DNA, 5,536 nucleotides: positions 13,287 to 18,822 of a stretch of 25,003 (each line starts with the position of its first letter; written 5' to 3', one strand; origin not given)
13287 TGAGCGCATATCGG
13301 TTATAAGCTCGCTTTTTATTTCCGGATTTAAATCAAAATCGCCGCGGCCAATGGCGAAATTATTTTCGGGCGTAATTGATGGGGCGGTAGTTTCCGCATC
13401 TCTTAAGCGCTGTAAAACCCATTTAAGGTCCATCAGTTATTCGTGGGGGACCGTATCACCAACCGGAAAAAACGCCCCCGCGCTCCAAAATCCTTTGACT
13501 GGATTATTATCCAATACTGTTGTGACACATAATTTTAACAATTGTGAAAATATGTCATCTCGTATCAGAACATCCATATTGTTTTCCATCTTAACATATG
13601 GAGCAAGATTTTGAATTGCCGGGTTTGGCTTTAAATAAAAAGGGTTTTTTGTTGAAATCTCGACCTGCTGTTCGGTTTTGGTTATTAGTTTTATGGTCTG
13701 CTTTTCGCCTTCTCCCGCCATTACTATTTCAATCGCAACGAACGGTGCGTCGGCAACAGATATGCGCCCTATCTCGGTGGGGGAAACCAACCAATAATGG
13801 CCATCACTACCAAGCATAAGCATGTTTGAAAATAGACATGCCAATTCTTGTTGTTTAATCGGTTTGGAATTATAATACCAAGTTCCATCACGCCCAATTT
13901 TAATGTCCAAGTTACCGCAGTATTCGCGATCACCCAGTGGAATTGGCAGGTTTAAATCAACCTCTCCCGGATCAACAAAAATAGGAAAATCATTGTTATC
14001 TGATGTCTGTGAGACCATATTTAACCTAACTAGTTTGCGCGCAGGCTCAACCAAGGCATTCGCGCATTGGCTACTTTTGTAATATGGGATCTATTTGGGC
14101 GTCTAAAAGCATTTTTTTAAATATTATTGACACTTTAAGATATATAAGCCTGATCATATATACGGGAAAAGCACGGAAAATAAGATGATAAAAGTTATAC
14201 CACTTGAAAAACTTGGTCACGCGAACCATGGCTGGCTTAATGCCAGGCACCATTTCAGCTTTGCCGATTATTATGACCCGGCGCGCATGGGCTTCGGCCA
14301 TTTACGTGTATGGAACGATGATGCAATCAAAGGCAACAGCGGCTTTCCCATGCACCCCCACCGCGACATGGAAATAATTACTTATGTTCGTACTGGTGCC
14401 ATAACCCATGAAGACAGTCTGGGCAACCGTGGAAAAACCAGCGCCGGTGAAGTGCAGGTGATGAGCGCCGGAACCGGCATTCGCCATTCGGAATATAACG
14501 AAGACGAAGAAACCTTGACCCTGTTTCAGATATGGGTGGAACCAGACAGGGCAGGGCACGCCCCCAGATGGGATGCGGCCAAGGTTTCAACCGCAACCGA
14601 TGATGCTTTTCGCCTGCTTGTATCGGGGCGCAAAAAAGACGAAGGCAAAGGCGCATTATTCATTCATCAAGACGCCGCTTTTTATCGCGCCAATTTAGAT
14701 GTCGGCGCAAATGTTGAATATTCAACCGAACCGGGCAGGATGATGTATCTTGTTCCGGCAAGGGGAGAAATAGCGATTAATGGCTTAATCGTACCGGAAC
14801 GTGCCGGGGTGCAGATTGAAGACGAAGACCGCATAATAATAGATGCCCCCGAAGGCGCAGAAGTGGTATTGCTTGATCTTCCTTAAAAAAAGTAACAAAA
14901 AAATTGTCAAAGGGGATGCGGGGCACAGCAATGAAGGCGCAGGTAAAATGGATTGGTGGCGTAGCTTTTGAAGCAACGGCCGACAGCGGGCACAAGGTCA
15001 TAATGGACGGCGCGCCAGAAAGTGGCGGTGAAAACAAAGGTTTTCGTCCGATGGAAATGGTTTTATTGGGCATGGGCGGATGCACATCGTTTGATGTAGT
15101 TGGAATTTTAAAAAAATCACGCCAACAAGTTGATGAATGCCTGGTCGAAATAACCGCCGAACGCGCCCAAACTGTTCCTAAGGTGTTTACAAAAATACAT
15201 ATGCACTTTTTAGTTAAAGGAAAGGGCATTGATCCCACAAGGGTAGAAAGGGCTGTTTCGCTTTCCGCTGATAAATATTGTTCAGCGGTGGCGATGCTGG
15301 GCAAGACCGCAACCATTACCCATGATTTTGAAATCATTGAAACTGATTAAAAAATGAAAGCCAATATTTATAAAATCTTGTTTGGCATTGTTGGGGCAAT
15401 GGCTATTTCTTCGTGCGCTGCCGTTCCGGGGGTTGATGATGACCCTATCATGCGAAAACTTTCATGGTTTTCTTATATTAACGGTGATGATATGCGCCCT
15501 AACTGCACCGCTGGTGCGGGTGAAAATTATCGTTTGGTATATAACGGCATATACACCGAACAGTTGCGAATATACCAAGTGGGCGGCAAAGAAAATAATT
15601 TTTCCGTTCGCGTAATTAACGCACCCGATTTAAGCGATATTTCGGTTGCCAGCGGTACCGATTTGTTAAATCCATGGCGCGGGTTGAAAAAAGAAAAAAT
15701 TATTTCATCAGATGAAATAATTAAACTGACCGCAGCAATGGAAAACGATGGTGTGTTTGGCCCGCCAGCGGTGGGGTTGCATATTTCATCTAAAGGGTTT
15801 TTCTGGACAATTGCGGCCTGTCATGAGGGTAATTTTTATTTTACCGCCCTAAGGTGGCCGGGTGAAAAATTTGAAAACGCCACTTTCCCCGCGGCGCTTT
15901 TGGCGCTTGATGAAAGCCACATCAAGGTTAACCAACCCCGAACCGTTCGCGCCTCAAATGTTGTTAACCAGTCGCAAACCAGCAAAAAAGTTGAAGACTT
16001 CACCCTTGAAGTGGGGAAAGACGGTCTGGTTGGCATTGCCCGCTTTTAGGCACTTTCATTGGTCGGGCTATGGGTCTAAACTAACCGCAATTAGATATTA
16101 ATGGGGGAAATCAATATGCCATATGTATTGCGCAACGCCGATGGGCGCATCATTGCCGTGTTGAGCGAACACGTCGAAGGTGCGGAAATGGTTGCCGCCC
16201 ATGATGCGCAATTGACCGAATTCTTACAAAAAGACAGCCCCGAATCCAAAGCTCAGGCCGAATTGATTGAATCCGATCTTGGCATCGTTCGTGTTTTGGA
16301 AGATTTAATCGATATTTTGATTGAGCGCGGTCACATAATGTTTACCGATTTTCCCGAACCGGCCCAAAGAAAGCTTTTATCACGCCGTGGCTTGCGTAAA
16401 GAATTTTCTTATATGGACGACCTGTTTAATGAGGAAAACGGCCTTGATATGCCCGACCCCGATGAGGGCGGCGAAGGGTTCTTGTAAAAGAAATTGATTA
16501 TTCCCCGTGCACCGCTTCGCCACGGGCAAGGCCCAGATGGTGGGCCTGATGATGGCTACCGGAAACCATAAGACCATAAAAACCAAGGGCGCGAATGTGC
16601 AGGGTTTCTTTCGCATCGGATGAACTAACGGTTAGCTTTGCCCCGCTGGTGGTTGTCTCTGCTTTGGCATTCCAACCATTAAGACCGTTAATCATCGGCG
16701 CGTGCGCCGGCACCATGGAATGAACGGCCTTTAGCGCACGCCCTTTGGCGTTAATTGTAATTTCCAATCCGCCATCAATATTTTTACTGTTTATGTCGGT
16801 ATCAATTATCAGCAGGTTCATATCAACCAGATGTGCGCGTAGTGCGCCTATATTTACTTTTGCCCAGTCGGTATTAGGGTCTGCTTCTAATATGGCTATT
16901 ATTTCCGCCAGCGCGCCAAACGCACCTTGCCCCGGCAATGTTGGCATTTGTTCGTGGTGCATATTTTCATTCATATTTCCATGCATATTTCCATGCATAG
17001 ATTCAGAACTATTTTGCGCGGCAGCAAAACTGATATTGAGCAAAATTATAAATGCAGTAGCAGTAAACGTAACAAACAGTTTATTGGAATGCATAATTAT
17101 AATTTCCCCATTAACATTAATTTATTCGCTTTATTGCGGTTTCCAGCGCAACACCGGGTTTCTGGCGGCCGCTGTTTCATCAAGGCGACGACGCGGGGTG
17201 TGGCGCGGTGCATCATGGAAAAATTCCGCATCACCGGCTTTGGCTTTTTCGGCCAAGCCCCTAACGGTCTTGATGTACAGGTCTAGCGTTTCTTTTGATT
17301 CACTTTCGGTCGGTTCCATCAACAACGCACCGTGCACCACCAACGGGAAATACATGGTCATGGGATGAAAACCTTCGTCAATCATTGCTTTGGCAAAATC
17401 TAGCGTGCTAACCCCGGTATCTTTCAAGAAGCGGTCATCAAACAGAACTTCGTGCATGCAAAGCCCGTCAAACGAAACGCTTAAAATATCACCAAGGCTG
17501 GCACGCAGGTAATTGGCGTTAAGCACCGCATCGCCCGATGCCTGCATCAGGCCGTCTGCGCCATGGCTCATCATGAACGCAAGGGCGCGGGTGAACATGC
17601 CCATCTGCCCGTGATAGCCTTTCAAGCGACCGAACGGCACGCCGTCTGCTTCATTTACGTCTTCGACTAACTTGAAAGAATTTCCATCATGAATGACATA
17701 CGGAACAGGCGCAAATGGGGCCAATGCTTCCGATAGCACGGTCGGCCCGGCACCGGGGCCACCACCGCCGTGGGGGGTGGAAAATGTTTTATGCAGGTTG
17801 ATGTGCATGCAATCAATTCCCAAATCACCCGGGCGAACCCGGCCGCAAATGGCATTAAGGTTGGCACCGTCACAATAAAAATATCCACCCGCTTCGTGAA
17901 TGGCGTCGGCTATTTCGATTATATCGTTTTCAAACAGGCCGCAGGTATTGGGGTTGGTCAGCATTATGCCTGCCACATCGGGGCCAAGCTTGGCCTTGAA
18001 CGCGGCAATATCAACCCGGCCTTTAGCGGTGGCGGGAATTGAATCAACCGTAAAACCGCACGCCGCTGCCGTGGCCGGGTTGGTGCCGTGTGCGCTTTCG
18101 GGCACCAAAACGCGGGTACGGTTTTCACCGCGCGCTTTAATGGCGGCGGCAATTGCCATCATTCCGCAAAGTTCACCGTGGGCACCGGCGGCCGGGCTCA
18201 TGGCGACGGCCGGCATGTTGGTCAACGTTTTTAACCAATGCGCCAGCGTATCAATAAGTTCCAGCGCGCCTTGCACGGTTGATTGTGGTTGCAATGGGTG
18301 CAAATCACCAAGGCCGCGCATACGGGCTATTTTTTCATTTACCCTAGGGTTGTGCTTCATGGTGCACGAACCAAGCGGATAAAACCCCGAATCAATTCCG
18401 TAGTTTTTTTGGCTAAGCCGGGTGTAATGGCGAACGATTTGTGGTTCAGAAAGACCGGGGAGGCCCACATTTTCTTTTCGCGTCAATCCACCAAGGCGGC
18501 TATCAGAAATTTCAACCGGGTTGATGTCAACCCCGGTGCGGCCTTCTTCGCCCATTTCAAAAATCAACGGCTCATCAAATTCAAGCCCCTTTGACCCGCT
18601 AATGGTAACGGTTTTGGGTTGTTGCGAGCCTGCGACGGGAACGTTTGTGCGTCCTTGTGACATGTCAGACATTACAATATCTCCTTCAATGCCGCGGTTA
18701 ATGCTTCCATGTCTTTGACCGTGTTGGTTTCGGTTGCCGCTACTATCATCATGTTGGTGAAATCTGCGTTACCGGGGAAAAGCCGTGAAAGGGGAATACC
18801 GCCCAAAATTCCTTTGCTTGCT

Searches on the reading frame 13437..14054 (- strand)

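Call 5: search_protein_families(library=pfam, proteins=[window:13437-14054:-])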
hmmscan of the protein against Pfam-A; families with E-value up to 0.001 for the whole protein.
window:13437-14054:- (205 aa): 2 families
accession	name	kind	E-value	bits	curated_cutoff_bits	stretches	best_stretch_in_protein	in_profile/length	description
PF21028.2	DUF1285_C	-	1.7e-16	60.7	29.3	1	104-198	1-95/95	Protein of unknown function (DUF1285), C-terminal domain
PF06938.16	DUF1285_N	-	6.4e-16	58.3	29.3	1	42-103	7-67/67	Domain of unknown function (DUF1285), N-terminal domain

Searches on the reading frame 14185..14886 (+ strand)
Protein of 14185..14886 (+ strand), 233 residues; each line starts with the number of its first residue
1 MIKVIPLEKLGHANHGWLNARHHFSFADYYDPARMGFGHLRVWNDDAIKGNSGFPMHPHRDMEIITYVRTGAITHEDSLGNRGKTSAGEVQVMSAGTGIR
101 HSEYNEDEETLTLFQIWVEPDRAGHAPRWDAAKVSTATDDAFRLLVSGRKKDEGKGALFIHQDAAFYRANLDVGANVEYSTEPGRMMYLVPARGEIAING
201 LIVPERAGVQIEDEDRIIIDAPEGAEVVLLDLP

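Call 5: search_protein_families(library=pfam, proteins=[window:14185-14886:+])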
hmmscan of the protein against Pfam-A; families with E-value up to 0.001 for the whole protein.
window:14185-14886:+ (233 aa): 2 families
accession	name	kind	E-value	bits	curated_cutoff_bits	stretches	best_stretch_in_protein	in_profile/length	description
PF02678.22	Pirin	-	3.2e-37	127.3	26.1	1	12-118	10-108/108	Pirin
PF17954.7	Pirin_C_2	-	7.6e-19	68.1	22.9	1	151-232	5-86/86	Quercetinase C-terminal cupin domain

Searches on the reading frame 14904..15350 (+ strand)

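Call 6: search_protein_families(library=pfam, proteins=[window:14904-15350:+])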
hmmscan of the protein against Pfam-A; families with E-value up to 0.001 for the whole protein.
window:14904-15350:+ (148 aa): 1 family
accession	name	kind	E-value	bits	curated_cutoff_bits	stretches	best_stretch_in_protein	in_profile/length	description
PF02566.24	OsmC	-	5.6e-18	65.6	27.5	1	42-140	1-99/100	OsmC-like protein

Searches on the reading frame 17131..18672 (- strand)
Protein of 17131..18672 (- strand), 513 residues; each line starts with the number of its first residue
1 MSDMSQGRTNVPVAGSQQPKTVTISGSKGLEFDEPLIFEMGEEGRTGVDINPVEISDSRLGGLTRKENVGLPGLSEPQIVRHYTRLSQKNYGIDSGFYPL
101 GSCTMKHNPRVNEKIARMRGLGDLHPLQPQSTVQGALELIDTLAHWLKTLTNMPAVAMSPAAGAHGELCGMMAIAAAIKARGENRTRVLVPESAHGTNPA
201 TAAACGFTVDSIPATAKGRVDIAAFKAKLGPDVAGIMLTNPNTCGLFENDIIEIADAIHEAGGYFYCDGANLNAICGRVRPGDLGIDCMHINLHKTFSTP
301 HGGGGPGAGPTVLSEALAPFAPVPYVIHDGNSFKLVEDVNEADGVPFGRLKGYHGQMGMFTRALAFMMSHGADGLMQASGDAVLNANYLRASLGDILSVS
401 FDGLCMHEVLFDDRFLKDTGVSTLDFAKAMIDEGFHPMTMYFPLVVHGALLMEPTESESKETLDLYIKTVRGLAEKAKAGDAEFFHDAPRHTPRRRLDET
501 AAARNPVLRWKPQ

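Call 5: search_protein_families(library=pfam, proteins=[window:17131-18672:-])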
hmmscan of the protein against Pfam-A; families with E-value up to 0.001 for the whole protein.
window:17131-18672:- (513 aa): 3 families
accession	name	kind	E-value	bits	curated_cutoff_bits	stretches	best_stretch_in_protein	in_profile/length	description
PF21478.3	GcvP2_C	-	3e-20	72.8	27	1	379-476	2-101/122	Glycine dehydrogenase, C-terminal domain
PF00266.25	Aminotran_5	-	9.1e-08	31.9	21.5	1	172-302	75-207/371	Aminotransferase class-V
PF02347.22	GDC-P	-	0.0001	21.8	26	1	73-309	46-271/429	Glycine cleavage system P-protein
